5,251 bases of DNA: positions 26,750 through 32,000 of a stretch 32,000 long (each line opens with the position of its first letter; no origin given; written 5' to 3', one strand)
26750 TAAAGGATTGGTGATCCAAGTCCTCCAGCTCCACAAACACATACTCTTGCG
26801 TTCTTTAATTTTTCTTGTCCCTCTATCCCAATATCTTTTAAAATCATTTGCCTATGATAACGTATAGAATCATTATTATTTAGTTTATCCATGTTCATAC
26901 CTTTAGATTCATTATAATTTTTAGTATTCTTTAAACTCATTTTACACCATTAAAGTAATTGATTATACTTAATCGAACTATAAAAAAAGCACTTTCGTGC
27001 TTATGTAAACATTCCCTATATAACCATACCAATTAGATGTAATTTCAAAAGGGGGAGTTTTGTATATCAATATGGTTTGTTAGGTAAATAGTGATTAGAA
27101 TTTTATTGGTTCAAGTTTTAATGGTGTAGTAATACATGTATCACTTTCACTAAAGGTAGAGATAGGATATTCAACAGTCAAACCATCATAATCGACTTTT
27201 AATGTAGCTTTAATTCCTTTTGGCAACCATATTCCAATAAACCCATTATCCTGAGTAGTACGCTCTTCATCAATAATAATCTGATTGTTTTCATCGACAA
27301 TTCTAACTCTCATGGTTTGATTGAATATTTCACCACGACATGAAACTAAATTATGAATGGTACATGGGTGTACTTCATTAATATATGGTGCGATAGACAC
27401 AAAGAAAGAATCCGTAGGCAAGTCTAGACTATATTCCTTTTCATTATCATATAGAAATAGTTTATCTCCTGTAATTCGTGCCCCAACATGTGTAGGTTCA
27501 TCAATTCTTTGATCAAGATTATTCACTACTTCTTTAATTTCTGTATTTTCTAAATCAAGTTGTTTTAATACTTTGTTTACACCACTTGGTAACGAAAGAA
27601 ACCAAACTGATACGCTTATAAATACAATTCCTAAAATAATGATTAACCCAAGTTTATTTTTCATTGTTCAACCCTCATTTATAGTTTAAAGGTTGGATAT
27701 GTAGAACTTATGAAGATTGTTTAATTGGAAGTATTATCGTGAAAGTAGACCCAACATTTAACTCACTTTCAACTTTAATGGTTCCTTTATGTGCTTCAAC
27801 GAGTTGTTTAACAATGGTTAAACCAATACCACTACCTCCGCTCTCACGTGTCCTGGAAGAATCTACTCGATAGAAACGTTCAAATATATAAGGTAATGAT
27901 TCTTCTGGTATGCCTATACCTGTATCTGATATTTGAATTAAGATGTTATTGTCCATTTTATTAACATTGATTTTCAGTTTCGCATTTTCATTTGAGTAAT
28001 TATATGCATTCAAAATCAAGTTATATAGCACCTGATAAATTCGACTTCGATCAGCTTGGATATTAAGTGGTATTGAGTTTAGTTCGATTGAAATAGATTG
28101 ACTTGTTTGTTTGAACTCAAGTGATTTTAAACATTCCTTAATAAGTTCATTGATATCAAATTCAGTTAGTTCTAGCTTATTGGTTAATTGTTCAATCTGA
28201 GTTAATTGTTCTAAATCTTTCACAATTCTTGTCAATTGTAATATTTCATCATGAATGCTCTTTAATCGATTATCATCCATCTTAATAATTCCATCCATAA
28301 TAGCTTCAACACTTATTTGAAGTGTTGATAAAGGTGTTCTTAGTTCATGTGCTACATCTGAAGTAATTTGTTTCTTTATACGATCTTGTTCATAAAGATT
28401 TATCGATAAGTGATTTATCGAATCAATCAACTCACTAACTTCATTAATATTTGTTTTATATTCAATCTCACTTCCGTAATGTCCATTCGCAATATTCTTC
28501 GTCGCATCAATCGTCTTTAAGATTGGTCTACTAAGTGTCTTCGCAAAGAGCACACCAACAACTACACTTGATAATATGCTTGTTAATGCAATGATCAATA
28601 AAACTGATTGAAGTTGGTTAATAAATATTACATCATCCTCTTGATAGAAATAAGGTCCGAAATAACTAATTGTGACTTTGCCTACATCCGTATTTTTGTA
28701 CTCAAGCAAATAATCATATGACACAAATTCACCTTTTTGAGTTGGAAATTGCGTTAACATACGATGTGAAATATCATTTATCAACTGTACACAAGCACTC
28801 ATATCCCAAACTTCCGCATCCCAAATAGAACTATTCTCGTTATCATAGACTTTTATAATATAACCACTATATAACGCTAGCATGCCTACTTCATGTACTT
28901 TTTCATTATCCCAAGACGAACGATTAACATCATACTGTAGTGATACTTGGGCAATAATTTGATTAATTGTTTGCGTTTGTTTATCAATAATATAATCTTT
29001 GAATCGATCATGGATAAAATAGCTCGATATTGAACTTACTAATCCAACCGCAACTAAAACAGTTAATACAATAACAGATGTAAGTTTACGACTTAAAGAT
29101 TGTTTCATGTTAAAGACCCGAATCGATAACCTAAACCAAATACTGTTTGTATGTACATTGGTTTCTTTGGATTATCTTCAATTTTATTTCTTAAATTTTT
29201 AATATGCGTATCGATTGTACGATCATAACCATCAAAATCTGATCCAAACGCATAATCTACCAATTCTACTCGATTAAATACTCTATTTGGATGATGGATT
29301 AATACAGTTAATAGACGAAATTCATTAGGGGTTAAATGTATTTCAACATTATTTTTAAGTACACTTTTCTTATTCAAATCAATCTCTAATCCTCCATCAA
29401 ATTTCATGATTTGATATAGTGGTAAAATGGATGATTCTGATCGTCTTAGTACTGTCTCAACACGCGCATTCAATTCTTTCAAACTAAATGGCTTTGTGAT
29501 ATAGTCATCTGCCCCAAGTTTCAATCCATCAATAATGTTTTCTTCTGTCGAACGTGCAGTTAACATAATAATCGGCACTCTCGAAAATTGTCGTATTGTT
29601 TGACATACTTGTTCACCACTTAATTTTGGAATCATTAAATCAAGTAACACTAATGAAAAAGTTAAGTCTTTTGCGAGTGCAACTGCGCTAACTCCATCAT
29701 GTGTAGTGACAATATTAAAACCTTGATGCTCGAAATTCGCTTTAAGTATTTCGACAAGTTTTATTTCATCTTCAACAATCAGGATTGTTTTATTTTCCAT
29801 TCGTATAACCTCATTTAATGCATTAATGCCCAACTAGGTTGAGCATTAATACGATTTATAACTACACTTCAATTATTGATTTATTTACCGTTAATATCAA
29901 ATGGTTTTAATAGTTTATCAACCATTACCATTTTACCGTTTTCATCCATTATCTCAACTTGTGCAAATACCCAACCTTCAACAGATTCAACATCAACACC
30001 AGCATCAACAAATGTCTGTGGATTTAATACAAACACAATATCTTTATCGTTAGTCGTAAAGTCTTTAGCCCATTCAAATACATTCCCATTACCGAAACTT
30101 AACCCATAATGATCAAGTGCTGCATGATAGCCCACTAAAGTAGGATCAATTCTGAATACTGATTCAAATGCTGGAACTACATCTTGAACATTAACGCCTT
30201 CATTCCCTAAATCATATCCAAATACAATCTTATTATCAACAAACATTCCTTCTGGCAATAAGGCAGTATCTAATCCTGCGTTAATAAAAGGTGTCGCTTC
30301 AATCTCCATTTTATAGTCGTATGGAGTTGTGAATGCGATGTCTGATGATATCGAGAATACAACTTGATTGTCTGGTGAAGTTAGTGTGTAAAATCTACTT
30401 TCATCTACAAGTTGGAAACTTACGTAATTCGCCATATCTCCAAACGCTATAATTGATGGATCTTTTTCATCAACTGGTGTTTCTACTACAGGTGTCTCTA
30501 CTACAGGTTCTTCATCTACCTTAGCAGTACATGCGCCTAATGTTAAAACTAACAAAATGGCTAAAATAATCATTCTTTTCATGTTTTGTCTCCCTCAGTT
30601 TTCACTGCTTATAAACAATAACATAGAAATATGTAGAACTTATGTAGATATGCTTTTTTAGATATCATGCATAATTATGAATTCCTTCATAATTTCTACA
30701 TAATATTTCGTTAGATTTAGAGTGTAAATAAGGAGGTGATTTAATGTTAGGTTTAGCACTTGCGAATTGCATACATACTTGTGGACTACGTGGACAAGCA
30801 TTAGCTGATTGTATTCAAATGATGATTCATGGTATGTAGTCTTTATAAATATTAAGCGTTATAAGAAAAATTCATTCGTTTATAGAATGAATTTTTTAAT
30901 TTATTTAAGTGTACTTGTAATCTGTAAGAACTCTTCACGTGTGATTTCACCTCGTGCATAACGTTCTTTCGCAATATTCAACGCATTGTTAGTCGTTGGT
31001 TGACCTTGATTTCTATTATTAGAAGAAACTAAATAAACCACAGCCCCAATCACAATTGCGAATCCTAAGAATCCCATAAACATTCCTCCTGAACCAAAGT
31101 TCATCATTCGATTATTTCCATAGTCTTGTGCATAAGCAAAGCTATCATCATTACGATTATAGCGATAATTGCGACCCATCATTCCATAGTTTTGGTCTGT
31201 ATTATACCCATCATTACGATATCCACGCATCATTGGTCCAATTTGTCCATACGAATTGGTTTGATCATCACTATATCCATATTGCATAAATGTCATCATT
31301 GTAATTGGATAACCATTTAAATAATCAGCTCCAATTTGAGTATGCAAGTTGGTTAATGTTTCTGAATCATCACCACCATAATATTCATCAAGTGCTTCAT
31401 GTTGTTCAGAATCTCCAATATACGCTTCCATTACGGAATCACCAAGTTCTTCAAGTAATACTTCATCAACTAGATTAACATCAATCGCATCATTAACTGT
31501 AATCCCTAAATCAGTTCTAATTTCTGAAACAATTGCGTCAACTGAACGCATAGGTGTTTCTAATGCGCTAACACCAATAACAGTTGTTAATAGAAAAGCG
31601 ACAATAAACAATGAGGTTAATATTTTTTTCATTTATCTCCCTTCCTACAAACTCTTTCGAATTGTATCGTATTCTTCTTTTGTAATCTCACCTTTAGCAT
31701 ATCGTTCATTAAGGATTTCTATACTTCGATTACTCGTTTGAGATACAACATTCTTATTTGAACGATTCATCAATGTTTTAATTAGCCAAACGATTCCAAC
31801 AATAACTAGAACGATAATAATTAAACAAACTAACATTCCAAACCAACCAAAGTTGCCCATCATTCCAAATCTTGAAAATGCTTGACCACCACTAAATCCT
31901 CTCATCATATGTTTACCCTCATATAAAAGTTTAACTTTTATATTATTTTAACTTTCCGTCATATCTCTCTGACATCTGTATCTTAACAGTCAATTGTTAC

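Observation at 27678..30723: A 20-bp direct-repeat box occurs three times and ties cueP, a lipoprotein gene and a micro-ORF to the adjacent two-component system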

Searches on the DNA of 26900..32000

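Call 93: search_rna_families(source=window, start=26900, end=32000, threshold=evalue, max_evalue=1)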
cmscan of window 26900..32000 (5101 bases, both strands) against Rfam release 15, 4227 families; matches with E-value up to 1: 0.
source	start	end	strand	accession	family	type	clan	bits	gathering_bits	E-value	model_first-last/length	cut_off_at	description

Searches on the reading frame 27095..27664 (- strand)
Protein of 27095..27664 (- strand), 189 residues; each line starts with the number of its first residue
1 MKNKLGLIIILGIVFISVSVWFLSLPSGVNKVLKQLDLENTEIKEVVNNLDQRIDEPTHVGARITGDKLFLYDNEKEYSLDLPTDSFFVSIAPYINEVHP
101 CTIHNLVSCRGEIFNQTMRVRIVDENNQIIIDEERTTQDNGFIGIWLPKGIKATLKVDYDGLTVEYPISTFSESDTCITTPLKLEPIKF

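Call 4: search_protein_families(library=pfam, proteins=[window:27095-27664:-], max_evalue=0.01)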
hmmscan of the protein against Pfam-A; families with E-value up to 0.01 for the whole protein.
window:27095-27664:- (189 aa): 1 family
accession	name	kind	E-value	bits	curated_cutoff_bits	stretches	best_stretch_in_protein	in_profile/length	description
PF21172.3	CueP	-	5e-45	153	27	1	45-180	1-136/138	Periplasmic copper-binding protein CueP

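Call 28: search_protein_families(library=ncbifam, proteins=[window:27095-27664:-], max_evalue=0.01)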
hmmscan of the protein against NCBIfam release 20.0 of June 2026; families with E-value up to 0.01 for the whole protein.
window:27095-27664:- (189 aa): 2 families
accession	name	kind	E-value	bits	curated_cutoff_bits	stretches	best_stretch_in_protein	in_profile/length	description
NF038094.1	CueP_fam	subfamily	1e-45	155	60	1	41-180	3-143/146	CueP family metal-binding protein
NF038095.1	met_chaper_CueP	exception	8.7e-41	139.4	195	1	11-180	6-175/178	copper-binding periplasmic metallochaperone CueP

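Call 47: search_dna_similar(query=window:27095-27664:-, collection=plasmids, mode=protein, max_rows=40, rows=spread)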
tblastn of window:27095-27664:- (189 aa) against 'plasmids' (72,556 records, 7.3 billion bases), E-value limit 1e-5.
Records with a match: 23; places in all: 24; records where one place covers at least 80% of the query: 0.
Best place of each record, by identity: <60% 23.
By first word of the organism name: Corynebacterium 6; Deinococcus 6; Rothia 4; Shewanella 4; Cellulomonas 1; Exiguobacterium 1; Staphylococcus 1.
By predicted mobility (MOB-suite, as given by PLSDB): mobilizable 10; non-mobilizable 9; conjugative 4.
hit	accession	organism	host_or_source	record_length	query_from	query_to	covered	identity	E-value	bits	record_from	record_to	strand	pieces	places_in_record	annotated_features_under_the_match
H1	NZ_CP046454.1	Corynebacterium comes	pure culture,soil from a small paddock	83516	31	179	79%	39.5%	2e-28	117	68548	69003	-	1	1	CueP family metal-binding protein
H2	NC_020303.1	Corynebacterium halotolerans YIM 70093 = DSM 44683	-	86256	30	179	79%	37.9%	1e-26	112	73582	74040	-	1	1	CueP family metal-binding protein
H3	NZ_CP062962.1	Rothia terrae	culture,dirt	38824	31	180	79%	36.8%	1e-23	103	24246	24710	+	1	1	CueP family metal-binding protein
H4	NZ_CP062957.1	Rothia amarae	culture,dirt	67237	31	180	79%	36.8%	1e-23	103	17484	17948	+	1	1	CueP family metal-binding protein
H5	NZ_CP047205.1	Corynebacterium faecale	Assamese macaque,pure culture,feces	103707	38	179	75%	38.6%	5e-30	122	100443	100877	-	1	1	CueP family metal-binding protein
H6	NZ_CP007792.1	Corynebacterium marinum DSM 44953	coastal sediment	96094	38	179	75%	38.6%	2e-25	109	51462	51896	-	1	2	CueP family metal-binding protein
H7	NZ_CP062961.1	Rothia terrae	culture,dirt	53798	38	179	75%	37.9%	2e-24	106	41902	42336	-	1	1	CueP family metal-binding protein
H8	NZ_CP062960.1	Rothia terrae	culture,dirt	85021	38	179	75%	37.9%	2e-24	106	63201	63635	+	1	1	CueP family metal-binding protein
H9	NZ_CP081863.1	Cellulomonas sp. C5510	-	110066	30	180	80%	34.9%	2e-25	109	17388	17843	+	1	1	CueP family metal-binding protein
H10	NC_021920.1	Corynebacterium maris DSM 45190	-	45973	32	179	78%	35.1%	9e-24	104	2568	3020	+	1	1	CueP family metal-binding protein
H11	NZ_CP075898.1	Exiguobacterium acetylicum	cell culture,litchi pericarp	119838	42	179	73%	37.0%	3e-20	94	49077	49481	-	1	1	CueP family metal-binding protein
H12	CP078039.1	Shewanella putrefaciens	Whole Organism,sink handle in ICU Room ...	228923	72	180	58%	42.6%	1e-21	98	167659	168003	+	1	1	CueP family metal-binding protein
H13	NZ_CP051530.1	Shewanella baltica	fish gut,Atlantic Mackerel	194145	72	180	58%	42.6%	3e-21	97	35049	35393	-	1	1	CueP family metal-binding protein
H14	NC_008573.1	Shewanella sp. ANA-3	-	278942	72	180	58%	42.6%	3e-21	97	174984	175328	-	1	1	CueP family metal-binding protein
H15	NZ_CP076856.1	Shewanella decolorationis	sludge,sludge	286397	79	180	54%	44.4%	7e-21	96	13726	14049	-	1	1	CueP family metal-binding protein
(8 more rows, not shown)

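Call 48: get_annotated_region(hit=H5, flank=6000)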
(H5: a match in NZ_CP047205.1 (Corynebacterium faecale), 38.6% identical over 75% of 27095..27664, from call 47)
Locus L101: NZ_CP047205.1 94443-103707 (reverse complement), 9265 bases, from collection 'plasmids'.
description: Corynebacterium faecale strain DSM 45971 plasmid pCFAEC45971a, complete sequence
organism: Corynebacterium faecale (NCBI taxid 1758466)
taxonomy: Bacteria; Actinomycetota; Actinomycetes; Mycobacteriales; Corynebacteriaceae; Corynebacterium; Corynebacterium faecale
host: -; source: Assamese macaque,pure culture,feces; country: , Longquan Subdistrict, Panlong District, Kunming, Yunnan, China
typing (MOB-suite, as given by PLSDB): mobilizable; replicon rep_cluster_1578; relaxase MOBF
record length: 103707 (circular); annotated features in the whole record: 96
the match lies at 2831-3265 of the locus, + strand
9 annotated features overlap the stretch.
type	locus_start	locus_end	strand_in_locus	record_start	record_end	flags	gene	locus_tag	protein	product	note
CDS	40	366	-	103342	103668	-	-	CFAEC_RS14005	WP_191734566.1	heavy-metal-associated domain-containing protein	-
CDS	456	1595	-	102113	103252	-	-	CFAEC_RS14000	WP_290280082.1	HAMP domain-containing sensor histidine kinase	GO:0007165 - signal transduction [Evidence IEA]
CDS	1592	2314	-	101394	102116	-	-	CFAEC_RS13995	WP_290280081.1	response regulator transcription factor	GO:0000160 - phosphorelay signal transduction system [Evidence IEA]; GO:0006355 - regulation of DNA-templated ...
CDS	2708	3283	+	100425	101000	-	-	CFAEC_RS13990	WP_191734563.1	CueP family metal-binding protein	-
CDS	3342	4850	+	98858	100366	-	-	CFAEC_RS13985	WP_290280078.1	multicopper oxidase family protein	-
CDS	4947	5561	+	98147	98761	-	-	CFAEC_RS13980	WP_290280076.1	TlpA disulfide reductase family protein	-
CDS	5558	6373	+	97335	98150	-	-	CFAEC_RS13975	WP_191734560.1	cytochrome c biogenesis CcdA family protein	-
CDS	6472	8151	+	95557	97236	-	-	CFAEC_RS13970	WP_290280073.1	cytochrome c biogenesis protein ResB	GO:0017004 - cytochrome complex assembly [Evidence IEA]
CDS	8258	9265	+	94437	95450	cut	ccsB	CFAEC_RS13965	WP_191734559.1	c-type cytochrome biogenesis protein CcsB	GO:0017004 - cytochrome complex assembly [Evidence IEA]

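Call 49: get_annotated_region(hit=H11, flank=6000)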
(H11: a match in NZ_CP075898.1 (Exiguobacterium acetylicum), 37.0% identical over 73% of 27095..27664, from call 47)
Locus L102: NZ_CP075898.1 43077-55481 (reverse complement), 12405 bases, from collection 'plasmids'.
description: Exiguobacterium acetylicum strain SI17 plasmid p1, complete sequence
organism: Exiguobacterium acetylicum (NCBI taxid 41170)
taxonomy: Bacteria; Bacillota; Bacilli; Bacillales; ; Exiguobacterium; Exiguobacterium acetylicum
host: -; source: cell culture,litchi pericarp; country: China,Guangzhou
typing (MOB-suite, as given by PLSDB): mobilizable; relaxase MOBP
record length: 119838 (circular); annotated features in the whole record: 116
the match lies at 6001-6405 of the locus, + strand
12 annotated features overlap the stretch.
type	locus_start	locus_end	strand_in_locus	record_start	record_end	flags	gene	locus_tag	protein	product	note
CDS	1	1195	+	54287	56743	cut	-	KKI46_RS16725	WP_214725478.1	heavy metal translocating P-type ATPase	GO:0006812 - monoatomic cation transport [Evidence IEA]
CDS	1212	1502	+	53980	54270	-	-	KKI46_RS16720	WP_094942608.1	glutaredoxin family protein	-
CDS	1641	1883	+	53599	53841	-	-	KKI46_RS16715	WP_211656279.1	heavy-metal-associated domain-containing protein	-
CDS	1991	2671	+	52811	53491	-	-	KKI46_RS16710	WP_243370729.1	hypothetical protein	-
CDS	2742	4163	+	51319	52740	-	-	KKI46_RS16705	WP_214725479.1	MATE family efflux transporter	GO:0006855 - xenobiotic transmembrane transport [Evidence IEA]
CDS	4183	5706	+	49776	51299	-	-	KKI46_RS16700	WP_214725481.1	multicopper oxidase domain-containing protein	-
CDS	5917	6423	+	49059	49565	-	-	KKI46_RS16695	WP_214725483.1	CueP family metal-binding protein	-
CDS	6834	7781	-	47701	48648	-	-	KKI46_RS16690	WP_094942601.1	cation diffusion facilitator family transporter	-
CDS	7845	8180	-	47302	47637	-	-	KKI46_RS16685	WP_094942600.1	metalloregulator ArsR/SmtB family transcription factor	GO:0006355 - regulation of DNA-templated transcription [Evidence IEA]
CDS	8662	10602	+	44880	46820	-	-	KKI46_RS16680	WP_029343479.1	AAA family ATPase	-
CDS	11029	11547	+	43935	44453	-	-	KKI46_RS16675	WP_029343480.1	hypothetical protein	-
CDS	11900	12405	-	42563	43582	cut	-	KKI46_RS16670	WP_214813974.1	site-specific integrase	GO:0015074 - DNA integration [Evidence IEA]; GO:0006310 - DNA recombination [Evidence IEA]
